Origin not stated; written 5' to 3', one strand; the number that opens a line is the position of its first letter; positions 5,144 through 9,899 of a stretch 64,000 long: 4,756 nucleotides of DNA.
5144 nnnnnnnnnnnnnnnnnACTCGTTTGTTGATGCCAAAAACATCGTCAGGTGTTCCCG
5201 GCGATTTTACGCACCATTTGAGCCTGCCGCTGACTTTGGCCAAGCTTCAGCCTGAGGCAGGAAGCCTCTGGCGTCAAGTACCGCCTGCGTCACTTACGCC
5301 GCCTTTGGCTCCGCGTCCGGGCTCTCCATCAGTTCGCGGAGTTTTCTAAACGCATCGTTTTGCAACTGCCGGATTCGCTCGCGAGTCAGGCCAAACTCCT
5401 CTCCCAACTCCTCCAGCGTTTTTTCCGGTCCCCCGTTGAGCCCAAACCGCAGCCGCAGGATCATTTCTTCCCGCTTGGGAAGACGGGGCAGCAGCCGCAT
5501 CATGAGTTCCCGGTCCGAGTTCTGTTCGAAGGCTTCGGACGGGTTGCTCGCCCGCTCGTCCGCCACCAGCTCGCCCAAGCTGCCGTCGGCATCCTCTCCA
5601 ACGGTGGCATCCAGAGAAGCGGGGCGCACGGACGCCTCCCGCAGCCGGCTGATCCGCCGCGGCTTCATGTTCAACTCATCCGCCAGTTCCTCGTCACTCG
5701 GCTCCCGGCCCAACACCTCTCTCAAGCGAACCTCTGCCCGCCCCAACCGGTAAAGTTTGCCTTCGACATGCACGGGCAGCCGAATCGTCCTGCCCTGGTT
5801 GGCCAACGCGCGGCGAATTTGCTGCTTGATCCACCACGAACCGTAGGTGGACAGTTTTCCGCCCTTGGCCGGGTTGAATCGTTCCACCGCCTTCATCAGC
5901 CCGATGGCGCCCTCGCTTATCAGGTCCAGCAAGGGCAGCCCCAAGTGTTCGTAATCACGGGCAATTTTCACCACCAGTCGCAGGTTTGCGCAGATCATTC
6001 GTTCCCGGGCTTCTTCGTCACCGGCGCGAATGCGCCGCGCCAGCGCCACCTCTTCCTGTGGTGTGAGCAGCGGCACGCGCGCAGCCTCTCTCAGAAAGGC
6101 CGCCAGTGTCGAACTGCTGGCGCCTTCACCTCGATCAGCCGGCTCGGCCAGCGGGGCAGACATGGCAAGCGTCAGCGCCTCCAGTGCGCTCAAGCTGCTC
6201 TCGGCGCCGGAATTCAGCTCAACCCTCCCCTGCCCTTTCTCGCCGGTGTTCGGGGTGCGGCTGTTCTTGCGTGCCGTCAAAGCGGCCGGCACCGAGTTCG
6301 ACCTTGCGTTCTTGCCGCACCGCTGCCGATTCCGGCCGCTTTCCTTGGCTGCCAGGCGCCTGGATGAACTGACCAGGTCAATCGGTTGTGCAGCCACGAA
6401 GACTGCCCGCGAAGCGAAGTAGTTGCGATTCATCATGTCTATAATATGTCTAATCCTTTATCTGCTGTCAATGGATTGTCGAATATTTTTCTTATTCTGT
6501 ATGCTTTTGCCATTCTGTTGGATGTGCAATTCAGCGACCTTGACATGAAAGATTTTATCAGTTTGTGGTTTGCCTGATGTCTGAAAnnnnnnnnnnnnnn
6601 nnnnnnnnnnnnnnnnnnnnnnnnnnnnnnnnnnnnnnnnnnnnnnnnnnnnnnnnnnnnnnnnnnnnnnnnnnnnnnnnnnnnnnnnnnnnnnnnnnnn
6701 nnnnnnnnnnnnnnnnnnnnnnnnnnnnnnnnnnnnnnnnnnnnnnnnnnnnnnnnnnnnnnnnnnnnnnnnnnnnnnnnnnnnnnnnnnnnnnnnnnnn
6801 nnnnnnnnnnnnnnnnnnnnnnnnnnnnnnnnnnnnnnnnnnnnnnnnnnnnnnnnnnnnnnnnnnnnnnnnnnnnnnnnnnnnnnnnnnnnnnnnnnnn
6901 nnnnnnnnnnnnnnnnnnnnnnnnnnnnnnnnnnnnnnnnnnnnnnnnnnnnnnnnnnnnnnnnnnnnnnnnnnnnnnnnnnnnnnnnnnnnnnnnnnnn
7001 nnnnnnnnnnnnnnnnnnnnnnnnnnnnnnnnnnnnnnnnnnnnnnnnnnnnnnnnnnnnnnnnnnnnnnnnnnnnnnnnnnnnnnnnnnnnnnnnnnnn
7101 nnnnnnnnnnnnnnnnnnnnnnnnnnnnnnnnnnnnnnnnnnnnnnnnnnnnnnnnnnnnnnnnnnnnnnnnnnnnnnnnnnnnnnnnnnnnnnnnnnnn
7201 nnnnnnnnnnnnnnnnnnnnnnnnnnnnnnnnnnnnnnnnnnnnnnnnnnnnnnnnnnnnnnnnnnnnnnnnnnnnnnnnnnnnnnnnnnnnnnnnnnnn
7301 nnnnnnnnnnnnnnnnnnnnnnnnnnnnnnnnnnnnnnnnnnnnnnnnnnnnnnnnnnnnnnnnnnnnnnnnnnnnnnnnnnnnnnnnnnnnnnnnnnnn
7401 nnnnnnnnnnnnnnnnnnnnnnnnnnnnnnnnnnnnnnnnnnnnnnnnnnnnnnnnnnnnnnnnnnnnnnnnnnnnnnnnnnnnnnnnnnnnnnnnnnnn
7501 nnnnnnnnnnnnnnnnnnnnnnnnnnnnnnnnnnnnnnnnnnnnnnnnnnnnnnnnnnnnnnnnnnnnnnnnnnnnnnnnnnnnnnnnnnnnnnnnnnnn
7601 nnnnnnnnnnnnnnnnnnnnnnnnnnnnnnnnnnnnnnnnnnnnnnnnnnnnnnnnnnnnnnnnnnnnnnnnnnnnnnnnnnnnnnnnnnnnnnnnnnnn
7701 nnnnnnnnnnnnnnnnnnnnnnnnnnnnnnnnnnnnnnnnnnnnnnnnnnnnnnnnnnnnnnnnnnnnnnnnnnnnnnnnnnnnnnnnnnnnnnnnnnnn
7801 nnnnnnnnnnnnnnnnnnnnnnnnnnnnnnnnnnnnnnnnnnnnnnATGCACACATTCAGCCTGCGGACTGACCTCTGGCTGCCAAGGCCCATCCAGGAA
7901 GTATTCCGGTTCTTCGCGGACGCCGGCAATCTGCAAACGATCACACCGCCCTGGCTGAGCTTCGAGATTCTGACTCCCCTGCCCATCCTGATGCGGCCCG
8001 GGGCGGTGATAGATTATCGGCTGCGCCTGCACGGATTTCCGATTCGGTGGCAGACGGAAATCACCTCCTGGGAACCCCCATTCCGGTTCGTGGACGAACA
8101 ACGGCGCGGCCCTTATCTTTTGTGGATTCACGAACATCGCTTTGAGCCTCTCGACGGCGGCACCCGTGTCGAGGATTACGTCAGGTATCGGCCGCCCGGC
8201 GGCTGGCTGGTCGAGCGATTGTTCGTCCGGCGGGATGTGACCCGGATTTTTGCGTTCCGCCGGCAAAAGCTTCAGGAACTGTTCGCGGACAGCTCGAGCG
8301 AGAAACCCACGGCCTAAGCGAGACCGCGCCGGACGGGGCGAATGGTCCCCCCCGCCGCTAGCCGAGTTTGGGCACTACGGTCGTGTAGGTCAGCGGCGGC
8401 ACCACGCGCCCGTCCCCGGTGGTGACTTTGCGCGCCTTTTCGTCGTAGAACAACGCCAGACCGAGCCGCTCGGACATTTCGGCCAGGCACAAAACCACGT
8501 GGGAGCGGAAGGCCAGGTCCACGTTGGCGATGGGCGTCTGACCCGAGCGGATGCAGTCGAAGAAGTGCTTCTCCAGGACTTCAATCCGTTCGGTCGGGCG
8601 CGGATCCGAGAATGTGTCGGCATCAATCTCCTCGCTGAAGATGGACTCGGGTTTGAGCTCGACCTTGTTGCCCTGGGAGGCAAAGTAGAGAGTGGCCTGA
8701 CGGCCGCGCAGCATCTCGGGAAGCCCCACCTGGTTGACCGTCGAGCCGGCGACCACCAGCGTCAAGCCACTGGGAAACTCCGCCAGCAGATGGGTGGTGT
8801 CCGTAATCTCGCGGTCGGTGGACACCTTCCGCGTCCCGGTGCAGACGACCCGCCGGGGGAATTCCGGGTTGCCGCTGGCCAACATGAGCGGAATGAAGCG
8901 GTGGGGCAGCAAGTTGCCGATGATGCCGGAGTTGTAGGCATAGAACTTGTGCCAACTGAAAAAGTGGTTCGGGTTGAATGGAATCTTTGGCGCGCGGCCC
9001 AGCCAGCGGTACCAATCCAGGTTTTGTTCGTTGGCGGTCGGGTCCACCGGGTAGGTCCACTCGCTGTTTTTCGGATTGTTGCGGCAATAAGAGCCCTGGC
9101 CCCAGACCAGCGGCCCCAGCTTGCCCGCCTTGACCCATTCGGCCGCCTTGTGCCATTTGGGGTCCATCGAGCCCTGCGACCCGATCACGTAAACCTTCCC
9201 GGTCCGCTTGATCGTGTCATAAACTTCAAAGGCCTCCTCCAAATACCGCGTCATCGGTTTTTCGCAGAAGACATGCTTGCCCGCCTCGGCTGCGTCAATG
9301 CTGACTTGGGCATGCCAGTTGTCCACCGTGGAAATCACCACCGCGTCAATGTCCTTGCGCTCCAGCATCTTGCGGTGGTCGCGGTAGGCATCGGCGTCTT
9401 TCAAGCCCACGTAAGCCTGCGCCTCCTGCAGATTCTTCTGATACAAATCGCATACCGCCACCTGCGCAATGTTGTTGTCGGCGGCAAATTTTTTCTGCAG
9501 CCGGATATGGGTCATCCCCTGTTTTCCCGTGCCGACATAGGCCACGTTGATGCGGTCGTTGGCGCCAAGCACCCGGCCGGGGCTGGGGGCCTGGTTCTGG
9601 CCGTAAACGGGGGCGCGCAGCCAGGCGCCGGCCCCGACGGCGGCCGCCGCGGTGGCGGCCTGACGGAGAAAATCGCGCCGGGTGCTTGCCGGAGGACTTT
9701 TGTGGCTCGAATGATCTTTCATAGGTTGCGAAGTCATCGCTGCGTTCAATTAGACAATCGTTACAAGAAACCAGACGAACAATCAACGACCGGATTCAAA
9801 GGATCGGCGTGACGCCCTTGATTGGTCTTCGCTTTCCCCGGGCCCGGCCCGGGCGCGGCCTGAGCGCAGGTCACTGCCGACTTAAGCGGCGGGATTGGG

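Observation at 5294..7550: CarH/LitR-type B12 photoreceptor divergently paired with a non-ECF sigma-70 factor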

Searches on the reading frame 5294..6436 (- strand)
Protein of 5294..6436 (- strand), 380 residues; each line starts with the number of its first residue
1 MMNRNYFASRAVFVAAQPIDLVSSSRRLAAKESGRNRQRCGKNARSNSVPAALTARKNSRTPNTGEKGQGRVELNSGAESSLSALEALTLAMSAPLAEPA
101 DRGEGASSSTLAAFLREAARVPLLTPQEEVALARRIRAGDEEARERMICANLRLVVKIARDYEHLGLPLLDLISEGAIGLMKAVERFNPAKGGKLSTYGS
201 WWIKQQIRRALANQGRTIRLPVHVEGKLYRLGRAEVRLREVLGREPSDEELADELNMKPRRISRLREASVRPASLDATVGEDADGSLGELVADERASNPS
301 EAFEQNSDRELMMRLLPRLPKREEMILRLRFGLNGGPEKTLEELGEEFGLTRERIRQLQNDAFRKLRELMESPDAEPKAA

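Call 3: search_protein_families(library=pfam, proteins=[window:5294-6436:-], max_evalue=0.01)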
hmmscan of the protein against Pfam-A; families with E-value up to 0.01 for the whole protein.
window:5294-6436:- (380 aa): 4 families
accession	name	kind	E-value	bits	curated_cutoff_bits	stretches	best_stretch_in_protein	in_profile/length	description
PF04539.22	Sigma70_r3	-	3.1e-21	75.7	25.3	1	227-301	2-76/78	Sigma-70 region 3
PF04545.22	Sigma70_r4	-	3.2e-16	59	24.1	1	316-368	2-50/50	Sigma-70, region 4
PF04542.20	Sigma70_r2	-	4.8e-16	58.8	24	1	150-217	4-71/71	Sigma-70 region 2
PF00140.25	Sigma70_r1_2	-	2.1e-12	47.2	22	1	111-142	3-34/34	Sigma-70 factor, region 1.2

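Call 4: search_protein_families(library=ncbifam, proteins=[window:5294-6436:-], max_evalue=0.01)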
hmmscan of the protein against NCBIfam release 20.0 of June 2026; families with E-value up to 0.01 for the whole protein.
window:5294-6436:- (380 aa): 50 families (the best 25 are shown)
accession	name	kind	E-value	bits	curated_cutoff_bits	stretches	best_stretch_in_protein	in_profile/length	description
TIGR02394.1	rpoS_proteo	equivalog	1.1e-86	290.9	378.7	1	104-373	8-277/285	RNA polymerase sigma factor RpoS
TIGR02997.1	Sig70-cyanoRpoD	subfamily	1.7e-83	280.3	384.5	1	141-367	73-298/298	RNA polymerase sigma factor, RpoD/SigA family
NF004207.0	PRK05657.1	equivalog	6.1e-83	278.9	394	1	108-372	55-319/329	RNA polymerase sigma factor RpoS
NF004208.0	PRK05658.1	equivalog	1.1e-81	275.7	555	1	141-368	391-618/631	RNA polymerase sigma factor RpoD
NF006666.0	PRK09210.1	equivalog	4.5e-81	273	572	1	113-369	103-359/370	RNA polymerase sigma factor RpoD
TIGR02393.1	RpoD_Cterm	equivalog_domain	2.4e-75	253.2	354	1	143-369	1-227/238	RNA polymerase sigma factor RpoD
NF041931.2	MzaA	equivalog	1e-71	242.8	800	1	141-368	474-703/726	MZA anti-phage system associated sigma-70 family RNA polymerase sigma factor MzaA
NF005920.0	PRK07921.1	subfamily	1e-71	241.6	464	1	141-368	89-316/328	RNA polymerase sigma factor SigB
NF004561.0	PRK05901.1-3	equivalog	6.4e-69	233.5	582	1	142-368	299-525/537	RNA polymerase sigma factor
NF005785.0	PRK07598.1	equivalog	3.7e-68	230.2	554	1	140-368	173-400/415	RNA polymerase sigma factor SigC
NF005643.0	PRK07406.1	equivalog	8.5e-68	229.2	500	1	141-368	159-385/397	RNA polymerase sigma factor RpoD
NF005642.0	PRK07405.1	subfamily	5.9e-66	222.8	524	1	139-368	79-307/318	RNA polymerase sigma factor SigD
NF004562.0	PRK05901.1-4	equivalog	6.3e-66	223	779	1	141-372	315-546/571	RNA polymerase sigma factor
NF004560.0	PRK05901.1-1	equivalog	1.4e-65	222.3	711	1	141-368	277-504/516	RNA polymerase sigma factor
NF004615.0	PRK05949.1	subfamily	7.7e-65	218.9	530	1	129-368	79-316/327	RNA polymerase sigma factor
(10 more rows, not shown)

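Call 6: search_solved_structures(query=window:5294-6436:-, max_evalue=1e-20, show_alignments=0)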
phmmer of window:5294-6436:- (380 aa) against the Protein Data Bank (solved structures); distinct sequences matched with E-value up to 1e-20: 60.
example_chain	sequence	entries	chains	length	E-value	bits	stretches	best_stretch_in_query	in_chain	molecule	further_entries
7ckq_F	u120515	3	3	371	1.2e-70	241.6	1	111-369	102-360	RNA polymerase sigma factor SigA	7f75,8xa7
7l7b_F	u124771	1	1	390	1.2e-69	238.4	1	109-369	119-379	RNA polymerase sigma factor SigA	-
8x6f_E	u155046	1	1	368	2e-68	234.3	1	111-369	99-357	RNA polymerase sigma factor SigA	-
7vf9_F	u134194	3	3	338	6.2e-66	226.1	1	112-372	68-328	RNA polymerase sigma factor RpoS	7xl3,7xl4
7f0r_F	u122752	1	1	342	6.5e-66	226.1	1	112-372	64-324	RNA polymerase sigma factor RpoS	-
6omf_F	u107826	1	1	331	3.7e-63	217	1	96-372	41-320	RNA polymerase sigma factor RpoS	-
5ipl_F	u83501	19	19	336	4.8e-63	216.6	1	96-372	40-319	RNA polymerase sigma factor RpoS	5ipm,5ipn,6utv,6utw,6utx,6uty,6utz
6kj6_F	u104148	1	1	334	6.5e-63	216.2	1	96-372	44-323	RNA polymerase sigma factor RpoS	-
6uu8_FFF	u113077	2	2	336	1e-62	215.5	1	96-372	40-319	RNA polymerase sigma factor RpoS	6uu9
5tw1_F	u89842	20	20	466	2.2e-62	214.4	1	136-369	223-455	RNA polymerase sigma factor SigA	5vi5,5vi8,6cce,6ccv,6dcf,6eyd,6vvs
7ye1_F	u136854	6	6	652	2.1e-61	211.3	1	132-368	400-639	RNA polymerase sigma factor RpoD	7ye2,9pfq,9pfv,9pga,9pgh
8dy9_F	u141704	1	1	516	6e-61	209.7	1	141-369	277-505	RNA polymerase sigma factor SigA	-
8dy7_F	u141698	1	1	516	6e-61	209.7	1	141-369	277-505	RNA polymerase sigma factor SigA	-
1l9u_H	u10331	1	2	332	2.7e-60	207.6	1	136-367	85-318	SIGMA FACTOR SIGA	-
4xln_F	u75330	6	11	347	4.3e-60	206.9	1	136-367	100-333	RNA polymerase sigma factor SigA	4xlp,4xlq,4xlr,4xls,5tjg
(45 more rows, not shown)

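Call 35: find_related_loci(query=A3, collection=metagenome_contigs, flank=5000)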
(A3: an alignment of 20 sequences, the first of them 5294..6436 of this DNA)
Query A3 (380 aa) in metagenome_contigs; peptide patterns used: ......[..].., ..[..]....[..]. (x = any residue, [..] = any of these).
600 stretches matched a pattern (row limit reached: there are more); 599 encode a relative of the query (tblastn E <= 1e-3); the best 80 are kept; 80 distinct loci.
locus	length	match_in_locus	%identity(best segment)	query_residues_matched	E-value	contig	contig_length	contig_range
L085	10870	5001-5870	56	92-378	4e-106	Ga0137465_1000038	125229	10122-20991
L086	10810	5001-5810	63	100-371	8e-106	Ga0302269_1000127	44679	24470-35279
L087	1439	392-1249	58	91-375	2e-114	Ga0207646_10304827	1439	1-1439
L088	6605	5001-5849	59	93-376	1e-105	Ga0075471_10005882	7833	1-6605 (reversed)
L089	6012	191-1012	61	96-371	2e-105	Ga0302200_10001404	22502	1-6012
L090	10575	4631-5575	54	61-375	3e-105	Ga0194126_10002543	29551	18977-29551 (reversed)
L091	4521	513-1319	60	107-375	5e-106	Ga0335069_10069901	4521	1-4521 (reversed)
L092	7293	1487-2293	60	107-375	2e-105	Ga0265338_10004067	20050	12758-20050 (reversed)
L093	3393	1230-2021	61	108-371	3e-107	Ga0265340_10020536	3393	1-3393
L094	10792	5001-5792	61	108-371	4e-105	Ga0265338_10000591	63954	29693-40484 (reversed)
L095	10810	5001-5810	61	100-371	5e-105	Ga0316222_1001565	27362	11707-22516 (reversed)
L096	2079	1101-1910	60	109-378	7e-111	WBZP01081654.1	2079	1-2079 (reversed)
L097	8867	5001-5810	61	100-371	6e-105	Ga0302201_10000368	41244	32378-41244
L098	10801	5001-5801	61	109-375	5e-105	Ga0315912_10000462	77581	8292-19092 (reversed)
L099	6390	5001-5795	62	107-371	1e-104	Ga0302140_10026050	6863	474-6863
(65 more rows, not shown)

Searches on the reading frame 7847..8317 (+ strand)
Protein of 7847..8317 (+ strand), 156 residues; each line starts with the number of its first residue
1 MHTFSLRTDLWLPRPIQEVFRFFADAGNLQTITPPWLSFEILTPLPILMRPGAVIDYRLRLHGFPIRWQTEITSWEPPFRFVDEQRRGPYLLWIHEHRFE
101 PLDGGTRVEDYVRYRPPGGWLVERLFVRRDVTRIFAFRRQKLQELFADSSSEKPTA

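Call 3: search_protein_families(library=pfam, proteins=[window:7847-8317:+], max_evalue=0.01)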
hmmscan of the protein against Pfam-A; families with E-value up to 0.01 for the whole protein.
window:7847-8317:+ (156 aa): 2 families
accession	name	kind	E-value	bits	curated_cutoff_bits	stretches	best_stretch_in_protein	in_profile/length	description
PF03364.25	Polyketide_cyc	-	2.3e-09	38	23.4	1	13-126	2-109/126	Polyketide cyclase / dehydrase and lipid transport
PF10604.15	Polyketide_cyc2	-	2.2e-07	31.7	27.4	1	13-144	11-139/142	Polyketide cyclase / dehydrase and lipid transport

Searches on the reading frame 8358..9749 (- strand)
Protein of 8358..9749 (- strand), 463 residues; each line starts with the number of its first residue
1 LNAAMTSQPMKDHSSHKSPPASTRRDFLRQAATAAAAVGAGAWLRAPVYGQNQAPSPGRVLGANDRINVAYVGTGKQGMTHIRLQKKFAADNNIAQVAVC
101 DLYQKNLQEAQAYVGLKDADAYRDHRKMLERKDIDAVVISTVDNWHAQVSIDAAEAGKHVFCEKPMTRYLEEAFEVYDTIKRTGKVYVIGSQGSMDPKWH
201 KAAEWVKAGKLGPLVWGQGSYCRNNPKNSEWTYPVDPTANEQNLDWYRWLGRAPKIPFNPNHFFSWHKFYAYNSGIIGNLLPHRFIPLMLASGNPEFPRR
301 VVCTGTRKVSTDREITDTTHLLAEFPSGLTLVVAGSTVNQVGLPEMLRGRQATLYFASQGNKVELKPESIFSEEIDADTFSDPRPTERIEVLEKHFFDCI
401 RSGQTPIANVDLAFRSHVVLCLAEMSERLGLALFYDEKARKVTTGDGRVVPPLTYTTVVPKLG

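Call 3: search_protein_families(library=pfam, proteins=[window:8358-9749:-], max_evalue=0.01)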
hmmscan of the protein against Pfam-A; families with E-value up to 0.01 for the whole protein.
window:8358-9749:- (463 aa): 4 families
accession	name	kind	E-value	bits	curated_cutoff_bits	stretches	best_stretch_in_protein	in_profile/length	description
PF01408.29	GFO_IDH_MocA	-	3.6e-22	79.7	24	1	67-190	1-119/120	Oxidoreductase family, NAD-binding Rossmann fold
PF22725.1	GFO_IDH_MocA_C3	-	6.6e-07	29.8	27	1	264-342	33-109/124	GFO/IDH/MocA C-terminal domain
PF10399.14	UCR_Fe-S_N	-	8e-07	28.8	24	1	17-42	4-29/41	Ubiquitinol-cytochrome C reductase Fe-S subunit TAT signal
PF19051.5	GFO_IDH_MocA_C2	-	1.4e-05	25.2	23.3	1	238-443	46-235/254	Oxidoreductase family, C-terminal alpha/beta domain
